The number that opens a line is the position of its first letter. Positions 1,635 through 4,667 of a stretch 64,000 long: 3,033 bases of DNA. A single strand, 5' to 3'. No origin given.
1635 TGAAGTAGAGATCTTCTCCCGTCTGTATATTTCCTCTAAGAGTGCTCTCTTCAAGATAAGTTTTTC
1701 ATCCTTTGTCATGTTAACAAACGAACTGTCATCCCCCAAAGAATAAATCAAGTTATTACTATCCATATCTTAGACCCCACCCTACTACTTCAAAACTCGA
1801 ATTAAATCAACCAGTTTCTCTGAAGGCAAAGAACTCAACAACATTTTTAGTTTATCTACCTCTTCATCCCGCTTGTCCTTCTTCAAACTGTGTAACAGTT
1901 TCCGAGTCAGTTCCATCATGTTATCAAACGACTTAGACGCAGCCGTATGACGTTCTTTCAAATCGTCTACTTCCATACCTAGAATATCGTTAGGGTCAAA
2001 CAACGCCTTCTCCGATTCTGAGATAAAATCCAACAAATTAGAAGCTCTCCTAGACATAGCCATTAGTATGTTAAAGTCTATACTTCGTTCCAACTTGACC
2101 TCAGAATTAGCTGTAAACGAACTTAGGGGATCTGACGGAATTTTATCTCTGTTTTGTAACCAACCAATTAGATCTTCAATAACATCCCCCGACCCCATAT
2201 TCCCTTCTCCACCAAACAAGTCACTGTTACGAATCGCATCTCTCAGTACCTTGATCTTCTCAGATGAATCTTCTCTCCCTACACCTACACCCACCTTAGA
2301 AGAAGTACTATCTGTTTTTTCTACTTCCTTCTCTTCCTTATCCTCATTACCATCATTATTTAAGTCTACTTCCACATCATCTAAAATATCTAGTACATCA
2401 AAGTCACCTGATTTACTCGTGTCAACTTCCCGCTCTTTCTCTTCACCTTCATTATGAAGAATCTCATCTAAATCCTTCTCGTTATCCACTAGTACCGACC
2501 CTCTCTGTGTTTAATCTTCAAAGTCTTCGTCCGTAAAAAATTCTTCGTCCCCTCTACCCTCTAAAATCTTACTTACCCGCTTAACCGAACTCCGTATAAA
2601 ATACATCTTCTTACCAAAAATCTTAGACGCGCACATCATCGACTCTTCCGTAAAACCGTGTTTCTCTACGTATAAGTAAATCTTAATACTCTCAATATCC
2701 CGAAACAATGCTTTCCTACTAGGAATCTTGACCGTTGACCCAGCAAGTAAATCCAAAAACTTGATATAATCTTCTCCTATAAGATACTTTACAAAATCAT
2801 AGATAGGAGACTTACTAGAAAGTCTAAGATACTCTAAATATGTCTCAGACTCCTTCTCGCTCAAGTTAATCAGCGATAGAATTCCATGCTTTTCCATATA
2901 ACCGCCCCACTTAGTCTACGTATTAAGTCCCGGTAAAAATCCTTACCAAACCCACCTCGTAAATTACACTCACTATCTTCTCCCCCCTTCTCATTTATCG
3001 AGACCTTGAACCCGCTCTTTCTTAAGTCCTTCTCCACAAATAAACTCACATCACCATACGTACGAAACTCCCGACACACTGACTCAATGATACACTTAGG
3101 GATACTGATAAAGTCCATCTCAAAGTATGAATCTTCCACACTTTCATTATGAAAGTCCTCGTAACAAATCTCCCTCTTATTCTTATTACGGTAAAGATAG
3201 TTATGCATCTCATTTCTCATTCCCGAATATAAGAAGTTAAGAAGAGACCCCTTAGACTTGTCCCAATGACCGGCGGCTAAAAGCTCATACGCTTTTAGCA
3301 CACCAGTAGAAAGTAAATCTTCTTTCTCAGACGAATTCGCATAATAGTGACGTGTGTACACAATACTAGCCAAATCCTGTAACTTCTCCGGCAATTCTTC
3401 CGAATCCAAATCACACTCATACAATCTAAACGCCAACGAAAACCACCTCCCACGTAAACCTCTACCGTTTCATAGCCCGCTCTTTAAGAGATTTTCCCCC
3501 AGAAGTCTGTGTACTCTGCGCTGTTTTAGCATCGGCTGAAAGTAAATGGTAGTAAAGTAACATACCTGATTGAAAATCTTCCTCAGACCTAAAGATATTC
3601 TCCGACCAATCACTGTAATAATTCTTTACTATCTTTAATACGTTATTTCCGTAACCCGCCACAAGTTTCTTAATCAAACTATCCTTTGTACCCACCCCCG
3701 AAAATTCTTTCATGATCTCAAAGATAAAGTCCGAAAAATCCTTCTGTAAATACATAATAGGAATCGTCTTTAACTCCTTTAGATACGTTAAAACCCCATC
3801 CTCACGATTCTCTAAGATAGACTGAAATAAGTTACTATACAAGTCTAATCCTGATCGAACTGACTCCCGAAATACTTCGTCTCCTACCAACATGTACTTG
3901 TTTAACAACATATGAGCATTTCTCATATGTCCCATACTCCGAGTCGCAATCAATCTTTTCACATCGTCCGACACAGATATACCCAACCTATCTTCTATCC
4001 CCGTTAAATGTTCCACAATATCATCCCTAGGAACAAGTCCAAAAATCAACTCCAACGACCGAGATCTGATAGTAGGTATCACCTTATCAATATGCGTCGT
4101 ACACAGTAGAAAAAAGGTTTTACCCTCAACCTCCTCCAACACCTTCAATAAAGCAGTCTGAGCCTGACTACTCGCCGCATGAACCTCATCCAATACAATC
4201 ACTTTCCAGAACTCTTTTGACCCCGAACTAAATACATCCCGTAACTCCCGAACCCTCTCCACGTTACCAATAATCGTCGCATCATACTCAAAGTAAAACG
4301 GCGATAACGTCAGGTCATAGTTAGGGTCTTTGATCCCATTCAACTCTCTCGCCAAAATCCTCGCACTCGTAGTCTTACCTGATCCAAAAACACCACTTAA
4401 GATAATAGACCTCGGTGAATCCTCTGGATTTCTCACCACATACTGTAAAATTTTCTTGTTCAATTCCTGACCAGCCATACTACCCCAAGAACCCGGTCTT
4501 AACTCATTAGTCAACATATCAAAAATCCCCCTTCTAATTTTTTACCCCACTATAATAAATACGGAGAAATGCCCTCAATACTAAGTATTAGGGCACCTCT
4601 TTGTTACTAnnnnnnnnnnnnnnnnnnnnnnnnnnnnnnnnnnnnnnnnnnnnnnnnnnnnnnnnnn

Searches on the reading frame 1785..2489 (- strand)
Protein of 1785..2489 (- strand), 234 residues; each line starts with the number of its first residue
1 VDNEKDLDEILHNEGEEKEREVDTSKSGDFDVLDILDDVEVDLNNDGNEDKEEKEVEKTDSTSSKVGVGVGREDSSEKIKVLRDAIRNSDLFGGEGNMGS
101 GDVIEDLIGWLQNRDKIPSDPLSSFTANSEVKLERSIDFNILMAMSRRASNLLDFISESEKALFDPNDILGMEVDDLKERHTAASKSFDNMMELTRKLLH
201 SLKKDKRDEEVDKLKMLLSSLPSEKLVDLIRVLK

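Call 9: search_protein_families(library=pfam, proteins=[window:1785-2489:-], max_evalue=0.01)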
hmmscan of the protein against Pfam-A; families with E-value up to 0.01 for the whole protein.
window:1785-2489:- (234 aa): 0 families

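Call 22: find_encoding_contigs(protein=window:1785-2489:-, flank=10000, max_places=6)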
Protein window:1785-2489:- (234 aa): 2 contigs read that carry it; 1 place shown.
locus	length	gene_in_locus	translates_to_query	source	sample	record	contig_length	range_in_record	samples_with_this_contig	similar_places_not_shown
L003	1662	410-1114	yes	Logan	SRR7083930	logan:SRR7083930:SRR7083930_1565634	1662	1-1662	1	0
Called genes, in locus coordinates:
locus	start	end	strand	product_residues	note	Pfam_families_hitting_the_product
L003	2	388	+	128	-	?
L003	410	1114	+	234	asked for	-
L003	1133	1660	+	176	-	?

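Call 50: search_protein_families(library=phrogs, proteins=[window:1785-2489:-], max_evalue=0.001)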
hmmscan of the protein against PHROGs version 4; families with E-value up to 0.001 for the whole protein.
window:1785-2489:- (234 aa): 0 families

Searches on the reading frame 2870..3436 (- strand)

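Call 9: search_protein_families(library=pfam, proteins=[window:2870-3436:-], max_evalue=0.01)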
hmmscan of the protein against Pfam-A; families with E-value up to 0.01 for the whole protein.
window:2870-3436:- (188 aa): 1 family
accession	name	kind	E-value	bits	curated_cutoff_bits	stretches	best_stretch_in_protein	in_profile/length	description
PF04542.20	Sigma70_r2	-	2.8e-06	27.5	24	1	27-85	12-69/71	Sigma-70 region 2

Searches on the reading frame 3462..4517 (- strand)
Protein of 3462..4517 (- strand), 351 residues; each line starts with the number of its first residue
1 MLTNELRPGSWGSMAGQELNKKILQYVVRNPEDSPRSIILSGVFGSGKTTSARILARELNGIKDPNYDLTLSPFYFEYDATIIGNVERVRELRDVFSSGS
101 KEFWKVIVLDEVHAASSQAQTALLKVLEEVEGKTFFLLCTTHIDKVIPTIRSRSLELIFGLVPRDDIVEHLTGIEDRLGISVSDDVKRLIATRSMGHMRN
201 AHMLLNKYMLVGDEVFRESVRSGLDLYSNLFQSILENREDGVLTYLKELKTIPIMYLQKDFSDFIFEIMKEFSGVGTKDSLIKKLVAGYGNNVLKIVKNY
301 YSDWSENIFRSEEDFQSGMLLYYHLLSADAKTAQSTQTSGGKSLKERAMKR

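Call 9: search_protein_families(library=pfam, proteins=[window:3462-4517:-], max_evalue=0.01)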
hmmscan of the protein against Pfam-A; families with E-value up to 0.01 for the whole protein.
window:3462-4517:- (351 aa): 15 families
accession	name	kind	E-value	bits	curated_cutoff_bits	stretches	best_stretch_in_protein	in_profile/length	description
PF13177.12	DNA_pol3_delta2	-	9.1e-15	55.4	27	1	85-157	82-155/161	DNA polymerase III, delta subunit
PF00004.35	AAA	-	3.2e-12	47.5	21.2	1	38-154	1-123/131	ATPase family associated with various cellular activities (AAA)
PF13401.12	AAA_22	-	6.2e-05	23.8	27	1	34-142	4-125/130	AAA domain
PF13191.12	AAA_16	-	0.00014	22.8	32.6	0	23-60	12-49/167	AAA ATPase domain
PF13238.12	AAA_18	-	0.00017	22.4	29.4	1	38-71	1-25/128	AAA domain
PF05496.18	RuvB_N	-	0.0003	21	27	1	6-61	1-59/159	Holliday junction DNA helicase RuvB P-loop domain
PF07728.20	AAA_5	-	0.00034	21.1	22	1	38-129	2-92/139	AAA domain (dynein-related subfamily)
PF25199.1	nSTAND_NTPase5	-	0.00064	20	34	1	20-142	25-134/145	Novel STAND NTPase 5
PF00158.32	Sigma54_activat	-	0.0033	17.6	20.2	0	106-131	96-121/168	Sigma-54 interaction domain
PF07726.17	AAA_3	-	0.0034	17.7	27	0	38-130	2-89/131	ATPase family associated with various cellular activities (AAA)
PF13173.12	AAA_14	-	0.0036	17.7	27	1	36-130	3-88/129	AAA domain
PF07724.20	AAA_2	-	0.0038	17.7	27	1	37-129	5-101/166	AAA domain (Cdc48 subfamily)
PF20720.3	nSTAND3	-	0.0053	16.9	27.2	0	36-112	18-74/155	Novel STAND NTPase 3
PF00270.35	DEAD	-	0.0069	16.6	26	0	101-138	115-156/167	DEAD/DEAH box helicase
PF02367.23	TsaE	-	0.0075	16.7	26.6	0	32-69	23-58/128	Threonylcarbamoyl adenosine biosynthesis protein TsaE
